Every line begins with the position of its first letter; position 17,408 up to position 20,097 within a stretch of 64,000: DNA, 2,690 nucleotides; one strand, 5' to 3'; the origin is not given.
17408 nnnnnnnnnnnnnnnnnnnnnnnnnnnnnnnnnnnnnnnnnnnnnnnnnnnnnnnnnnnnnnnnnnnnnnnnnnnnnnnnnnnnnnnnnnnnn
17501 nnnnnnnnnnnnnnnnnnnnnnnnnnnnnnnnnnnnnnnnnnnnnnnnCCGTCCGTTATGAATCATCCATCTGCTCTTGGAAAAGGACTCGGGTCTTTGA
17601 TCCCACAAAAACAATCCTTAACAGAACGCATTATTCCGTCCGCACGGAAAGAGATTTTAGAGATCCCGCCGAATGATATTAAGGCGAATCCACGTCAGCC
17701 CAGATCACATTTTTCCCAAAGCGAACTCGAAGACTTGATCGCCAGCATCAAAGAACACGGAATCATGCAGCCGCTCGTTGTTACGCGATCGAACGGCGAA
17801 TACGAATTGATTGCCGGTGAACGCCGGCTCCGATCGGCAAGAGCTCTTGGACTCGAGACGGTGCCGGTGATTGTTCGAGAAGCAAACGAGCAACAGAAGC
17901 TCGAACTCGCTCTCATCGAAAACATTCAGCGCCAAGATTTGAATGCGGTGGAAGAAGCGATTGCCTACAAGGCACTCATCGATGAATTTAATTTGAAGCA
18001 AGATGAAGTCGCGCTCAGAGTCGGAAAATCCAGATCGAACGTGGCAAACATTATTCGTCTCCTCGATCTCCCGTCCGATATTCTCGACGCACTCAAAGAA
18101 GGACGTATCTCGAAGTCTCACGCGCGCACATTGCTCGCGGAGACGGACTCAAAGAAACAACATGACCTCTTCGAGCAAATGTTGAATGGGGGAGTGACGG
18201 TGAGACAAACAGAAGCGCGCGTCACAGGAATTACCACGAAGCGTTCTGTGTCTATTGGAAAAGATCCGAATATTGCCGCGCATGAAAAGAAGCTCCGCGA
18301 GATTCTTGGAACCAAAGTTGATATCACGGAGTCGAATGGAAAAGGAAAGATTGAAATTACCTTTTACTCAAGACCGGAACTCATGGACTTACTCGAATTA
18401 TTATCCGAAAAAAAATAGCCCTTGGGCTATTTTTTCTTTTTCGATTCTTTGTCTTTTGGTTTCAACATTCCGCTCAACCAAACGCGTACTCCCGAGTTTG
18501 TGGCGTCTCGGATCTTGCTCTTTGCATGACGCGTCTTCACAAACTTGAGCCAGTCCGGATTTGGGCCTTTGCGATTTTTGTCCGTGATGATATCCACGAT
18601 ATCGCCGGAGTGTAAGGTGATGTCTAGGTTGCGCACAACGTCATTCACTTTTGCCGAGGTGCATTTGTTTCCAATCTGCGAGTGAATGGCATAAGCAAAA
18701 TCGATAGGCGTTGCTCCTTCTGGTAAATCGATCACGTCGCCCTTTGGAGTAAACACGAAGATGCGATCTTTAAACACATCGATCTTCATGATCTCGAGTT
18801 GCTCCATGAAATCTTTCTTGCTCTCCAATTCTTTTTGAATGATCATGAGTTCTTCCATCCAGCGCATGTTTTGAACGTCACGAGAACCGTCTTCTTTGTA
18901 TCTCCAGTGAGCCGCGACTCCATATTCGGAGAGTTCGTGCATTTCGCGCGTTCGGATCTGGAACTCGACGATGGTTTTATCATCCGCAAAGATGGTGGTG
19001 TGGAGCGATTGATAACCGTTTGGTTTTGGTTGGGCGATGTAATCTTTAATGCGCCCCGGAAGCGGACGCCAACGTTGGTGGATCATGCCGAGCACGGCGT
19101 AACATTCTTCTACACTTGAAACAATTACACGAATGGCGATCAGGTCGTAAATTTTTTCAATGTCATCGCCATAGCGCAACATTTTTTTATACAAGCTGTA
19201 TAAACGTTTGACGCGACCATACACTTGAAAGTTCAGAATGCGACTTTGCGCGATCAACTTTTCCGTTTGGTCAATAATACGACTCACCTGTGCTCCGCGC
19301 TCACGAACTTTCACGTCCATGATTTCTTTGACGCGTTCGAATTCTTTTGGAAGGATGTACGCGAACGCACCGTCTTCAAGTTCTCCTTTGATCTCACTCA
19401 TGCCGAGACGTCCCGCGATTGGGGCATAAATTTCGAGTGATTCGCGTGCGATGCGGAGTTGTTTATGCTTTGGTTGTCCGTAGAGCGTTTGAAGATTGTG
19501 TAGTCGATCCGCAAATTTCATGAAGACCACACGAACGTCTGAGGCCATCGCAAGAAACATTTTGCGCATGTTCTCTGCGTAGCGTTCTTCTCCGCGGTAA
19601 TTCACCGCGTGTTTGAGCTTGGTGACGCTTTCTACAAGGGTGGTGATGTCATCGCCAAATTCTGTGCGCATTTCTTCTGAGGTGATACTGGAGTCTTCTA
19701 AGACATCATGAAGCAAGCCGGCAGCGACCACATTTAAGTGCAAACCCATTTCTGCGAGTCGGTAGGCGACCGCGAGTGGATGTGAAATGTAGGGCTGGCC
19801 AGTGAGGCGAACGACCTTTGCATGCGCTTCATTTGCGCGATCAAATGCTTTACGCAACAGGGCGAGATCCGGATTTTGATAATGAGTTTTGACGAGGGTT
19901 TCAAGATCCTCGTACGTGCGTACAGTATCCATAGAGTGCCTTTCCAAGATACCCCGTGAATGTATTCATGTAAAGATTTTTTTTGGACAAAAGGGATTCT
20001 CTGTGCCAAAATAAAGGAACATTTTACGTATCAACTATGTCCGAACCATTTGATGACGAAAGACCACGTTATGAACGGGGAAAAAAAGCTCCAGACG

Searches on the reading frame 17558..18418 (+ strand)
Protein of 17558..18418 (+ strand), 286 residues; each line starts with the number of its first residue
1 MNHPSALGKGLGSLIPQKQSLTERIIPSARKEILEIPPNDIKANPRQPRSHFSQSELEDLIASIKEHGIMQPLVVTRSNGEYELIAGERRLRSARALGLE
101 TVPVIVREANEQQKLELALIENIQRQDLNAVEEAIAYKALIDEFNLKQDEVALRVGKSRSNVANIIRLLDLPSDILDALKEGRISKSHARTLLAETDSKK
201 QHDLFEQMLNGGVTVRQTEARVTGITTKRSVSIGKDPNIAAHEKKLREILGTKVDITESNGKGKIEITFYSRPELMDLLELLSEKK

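Call 106: search_protein_families(library=pfam, proteins=[window:17558-18418:+], max_evalue=0.0001)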
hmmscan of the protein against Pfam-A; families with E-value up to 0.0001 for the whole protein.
window:17558-18418:+ (286 aa): 3 families
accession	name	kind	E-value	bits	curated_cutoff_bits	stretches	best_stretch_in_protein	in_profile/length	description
PF17762.8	HTH_ParB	-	1.6e-33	115.4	22.6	1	126-224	1-99/102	ParB HTH domain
PF02195.25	ParB_N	-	4.1e-32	110.5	26.3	1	32-124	2-95/95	ParB N-terminal domain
PF23552.2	ParB_C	-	1.3e-08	34.6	23.8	1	235-282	1-49/50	ParB dimerisation domain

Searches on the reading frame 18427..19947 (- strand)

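Call 106: search_protein_families(library=pfam, proteins=[window:18427-19947:-], max_evalue=0.0001)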
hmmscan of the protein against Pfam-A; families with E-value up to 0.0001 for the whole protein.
window:18427-19947:- (506 aa): 4 families
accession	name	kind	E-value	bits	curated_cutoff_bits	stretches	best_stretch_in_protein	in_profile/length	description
PF13328.12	HD_4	-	3.8e-44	150.6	27.2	1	34-183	1-155/156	HD domain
PF04607.23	RelA_SpoT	-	1.8e-43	147.8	27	1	244-354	1-112/113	Region found in RelA / SpoT proteins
PF02824.27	TGS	-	2.2e-20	72.9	22.2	1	396-455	1-60/60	TGS domain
PF01966.28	HD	-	5.6e-09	36.7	22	1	53-151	1-115/116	HD domain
